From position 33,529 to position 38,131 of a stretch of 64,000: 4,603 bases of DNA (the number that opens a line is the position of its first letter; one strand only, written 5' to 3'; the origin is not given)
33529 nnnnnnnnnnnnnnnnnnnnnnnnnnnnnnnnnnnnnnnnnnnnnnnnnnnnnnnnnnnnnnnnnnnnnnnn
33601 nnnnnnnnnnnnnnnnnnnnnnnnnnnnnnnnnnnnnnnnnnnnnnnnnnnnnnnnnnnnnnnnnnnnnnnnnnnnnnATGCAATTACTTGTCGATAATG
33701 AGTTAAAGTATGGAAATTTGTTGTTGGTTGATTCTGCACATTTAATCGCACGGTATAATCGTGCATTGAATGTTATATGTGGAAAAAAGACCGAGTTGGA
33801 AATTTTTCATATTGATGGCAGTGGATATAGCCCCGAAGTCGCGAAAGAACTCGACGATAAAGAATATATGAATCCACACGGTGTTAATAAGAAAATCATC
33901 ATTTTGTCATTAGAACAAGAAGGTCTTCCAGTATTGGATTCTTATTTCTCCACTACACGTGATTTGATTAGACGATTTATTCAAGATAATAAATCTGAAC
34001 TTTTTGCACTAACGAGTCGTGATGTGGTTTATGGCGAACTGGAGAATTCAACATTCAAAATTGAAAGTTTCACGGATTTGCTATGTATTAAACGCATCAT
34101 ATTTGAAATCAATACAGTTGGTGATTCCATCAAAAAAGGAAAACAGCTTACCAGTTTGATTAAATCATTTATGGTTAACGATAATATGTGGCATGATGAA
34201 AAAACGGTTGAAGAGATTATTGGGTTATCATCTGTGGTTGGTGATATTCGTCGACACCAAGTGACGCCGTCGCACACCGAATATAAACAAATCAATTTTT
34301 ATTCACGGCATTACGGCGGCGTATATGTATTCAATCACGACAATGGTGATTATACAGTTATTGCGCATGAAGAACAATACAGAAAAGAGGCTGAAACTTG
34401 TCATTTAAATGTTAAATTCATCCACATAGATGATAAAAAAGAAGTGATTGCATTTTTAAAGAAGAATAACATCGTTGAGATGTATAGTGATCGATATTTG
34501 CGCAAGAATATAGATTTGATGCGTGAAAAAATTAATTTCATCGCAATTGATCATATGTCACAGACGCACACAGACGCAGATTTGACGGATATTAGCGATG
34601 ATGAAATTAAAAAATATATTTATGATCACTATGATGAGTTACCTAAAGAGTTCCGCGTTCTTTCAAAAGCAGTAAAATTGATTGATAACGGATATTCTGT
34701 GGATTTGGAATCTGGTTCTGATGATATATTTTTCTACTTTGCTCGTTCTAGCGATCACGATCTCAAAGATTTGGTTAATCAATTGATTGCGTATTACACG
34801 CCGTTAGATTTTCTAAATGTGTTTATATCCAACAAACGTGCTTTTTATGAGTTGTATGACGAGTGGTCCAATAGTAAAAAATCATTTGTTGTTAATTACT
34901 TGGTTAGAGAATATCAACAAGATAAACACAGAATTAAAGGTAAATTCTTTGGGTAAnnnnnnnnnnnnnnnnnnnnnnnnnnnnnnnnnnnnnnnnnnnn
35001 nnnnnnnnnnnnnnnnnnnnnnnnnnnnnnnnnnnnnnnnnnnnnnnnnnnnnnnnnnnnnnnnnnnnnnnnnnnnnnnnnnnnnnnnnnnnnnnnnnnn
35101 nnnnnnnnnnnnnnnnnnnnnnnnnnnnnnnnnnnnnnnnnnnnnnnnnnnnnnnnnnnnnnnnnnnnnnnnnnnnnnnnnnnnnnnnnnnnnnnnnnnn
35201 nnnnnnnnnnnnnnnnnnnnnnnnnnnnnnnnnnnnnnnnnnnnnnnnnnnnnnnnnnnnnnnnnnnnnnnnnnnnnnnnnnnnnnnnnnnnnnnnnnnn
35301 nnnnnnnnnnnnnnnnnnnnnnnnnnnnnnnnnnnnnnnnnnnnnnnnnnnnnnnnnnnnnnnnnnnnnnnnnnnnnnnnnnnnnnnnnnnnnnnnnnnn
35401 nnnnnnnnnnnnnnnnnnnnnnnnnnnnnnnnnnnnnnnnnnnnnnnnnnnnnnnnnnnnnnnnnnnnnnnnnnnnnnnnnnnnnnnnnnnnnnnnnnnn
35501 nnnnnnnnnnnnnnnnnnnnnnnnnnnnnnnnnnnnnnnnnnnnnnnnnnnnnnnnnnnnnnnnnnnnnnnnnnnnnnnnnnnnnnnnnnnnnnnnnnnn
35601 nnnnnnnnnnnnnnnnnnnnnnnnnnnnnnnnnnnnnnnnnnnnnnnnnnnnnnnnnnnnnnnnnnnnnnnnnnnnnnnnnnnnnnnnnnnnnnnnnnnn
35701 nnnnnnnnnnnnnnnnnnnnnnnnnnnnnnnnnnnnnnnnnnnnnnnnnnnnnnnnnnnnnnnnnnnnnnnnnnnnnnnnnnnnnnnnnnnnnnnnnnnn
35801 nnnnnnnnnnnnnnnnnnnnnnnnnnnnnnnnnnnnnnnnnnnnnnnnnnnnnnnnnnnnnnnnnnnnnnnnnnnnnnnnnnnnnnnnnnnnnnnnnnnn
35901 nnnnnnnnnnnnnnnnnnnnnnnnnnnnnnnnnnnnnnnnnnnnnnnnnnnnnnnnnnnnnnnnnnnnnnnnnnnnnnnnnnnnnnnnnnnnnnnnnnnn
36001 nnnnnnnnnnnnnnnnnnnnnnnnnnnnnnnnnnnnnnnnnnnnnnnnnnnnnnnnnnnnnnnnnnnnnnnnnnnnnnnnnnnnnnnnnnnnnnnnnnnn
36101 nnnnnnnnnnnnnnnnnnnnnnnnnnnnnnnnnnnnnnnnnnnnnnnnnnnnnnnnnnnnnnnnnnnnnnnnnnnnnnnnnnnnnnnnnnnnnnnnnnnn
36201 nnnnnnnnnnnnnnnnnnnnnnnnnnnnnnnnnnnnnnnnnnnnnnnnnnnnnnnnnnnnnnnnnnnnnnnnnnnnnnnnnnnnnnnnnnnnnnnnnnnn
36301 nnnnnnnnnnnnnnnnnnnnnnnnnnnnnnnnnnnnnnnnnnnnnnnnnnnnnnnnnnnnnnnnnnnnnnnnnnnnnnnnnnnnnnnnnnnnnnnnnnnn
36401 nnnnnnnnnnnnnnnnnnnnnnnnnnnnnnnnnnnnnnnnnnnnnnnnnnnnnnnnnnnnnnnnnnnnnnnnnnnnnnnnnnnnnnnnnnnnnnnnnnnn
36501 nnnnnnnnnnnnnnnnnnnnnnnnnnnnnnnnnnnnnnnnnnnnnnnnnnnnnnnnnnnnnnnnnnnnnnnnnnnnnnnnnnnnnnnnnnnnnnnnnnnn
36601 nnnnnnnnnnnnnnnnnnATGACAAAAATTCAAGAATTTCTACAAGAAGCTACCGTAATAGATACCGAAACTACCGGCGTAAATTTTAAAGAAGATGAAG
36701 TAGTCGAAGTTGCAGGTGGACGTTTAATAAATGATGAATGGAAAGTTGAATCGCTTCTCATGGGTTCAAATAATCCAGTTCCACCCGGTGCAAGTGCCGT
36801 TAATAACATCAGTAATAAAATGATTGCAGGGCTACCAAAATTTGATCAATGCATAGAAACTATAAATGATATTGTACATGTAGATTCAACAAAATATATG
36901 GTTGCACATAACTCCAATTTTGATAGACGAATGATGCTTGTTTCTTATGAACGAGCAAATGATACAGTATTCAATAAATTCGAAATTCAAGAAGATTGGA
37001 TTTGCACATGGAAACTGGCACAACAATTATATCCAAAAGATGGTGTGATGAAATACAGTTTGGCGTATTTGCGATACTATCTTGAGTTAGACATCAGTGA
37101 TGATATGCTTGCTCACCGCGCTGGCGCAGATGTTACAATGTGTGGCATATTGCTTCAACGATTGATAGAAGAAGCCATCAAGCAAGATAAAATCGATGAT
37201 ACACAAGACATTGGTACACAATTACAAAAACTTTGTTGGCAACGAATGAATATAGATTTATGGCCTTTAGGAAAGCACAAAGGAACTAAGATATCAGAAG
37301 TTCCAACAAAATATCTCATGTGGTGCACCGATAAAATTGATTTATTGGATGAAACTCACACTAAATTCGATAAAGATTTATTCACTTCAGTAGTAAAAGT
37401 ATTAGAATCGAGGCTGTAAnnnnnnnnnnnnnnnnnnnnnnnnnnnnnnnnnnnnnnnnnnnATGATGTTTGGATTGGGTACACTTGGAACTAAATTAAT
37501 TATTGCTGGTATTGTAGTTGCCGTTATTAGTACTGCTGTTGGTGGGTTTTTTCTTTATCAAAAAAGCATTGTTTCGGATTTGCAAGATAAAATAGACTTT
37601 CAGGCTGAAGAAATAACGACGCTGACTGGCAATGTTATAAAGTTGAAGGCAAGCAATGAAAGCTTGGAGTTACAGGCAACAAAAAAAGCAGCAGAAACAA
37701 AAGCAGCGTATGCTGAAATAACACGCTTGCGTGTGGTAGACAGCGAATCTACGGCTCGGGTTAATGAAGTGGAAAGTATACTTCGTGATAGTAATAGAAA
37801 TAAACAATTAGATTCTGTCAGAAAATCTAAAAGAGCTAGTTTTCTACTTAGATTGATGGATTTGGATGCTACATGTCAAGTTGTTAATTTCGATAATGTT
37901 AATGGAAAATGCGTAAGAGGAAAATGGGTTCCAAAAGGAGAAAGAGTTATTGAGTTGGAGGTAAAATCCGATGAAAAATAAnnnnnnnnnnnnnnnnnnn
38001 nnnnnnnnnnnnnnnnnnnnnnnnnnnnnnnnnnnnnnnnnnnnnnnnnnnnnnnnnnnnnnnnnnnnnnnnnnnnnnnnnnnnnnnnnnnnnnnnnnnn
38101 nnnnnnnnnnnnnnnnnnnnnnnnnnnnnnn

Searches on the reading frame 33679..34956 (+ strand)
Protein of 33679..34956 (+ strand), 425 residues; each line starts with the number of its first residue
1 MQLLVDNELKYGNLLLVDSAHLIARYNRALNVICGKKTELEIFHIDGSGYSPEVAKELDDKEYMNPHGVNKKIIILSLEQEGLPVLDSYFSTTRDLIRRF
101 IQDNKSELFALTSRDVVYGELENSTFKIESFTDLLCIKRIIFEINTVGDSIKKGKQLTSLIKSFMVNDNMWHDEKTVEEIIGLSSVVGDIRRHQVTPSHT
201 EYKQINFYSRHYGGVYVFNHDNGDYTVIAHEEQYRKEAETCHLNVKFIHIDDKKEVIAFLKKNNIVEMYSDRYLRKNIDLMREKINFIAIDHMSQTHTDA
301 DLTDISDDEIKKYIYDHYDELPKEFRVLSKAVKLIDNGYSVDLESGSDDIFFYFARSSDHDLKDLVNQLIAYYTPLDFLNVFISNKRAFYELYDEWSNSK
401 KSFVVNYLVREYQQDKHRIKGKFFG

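Call 87: search_protein_families(library=pfam, proteins=[window:33679-34956:+], max_evalue=0.0001)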
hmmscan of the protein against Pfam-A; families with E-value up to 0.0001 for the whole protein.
window:33679-34956:+ (425 aa): 1 family
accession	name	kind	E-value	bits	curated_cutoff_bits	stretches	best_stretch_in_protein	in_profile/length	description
PF20343.3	DUF6638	-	5.9e-100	335.6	27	1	11-425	2-410/439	Family of unknown function (DUF6638)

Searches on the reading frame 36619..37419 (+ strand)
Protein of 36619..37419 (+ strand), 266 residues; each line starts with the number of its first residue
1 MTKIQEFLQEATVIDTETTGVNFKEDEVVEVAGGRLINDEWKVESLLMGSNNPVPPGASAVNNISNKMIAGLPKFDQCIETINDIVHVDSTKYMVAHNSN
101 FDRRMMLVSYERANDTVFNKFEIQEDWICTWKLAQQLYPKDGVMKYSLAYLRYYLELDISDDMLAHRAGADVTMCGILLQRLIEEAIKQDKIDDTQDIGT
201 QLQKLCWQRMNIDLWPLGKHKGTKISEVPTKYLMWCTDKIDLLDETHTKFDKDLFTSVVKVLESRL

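Call 25: search_protein_families(library=pfam, proteins=[window:36619-37419:+], max_evalue=0.01)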
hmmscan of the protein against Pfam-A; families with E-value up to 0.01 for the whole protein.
window:36619-37419:+ (266 aa): 2 families
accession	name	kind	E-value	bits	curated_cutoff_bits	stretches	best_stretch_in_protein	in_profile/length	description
PF00929.31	RNase_T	-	8.2e-16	59.4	24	1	13-175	2-160/164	Exonuclease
PF12843.12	QSregVF_b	-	0.0004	20.6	22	1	210-238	13-36/66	Putative quorum-sensing-regulated virulence factor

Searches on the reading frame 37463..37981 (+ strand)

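Call 25: search_protein_families(library=pfam, proteins=[window:37463-37981:+], max_evalue=0.01)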
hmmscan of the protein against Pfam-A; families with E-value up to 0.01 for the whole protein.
window:37463-37981:+ (172 aa): 1 family
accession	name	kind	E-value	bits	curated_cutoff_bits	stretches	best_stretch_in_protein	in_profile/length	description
PF18131.8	KN17_SH3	-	0.0046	17.4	27.9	0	15-43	8-36/53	KN17 SH3-like domain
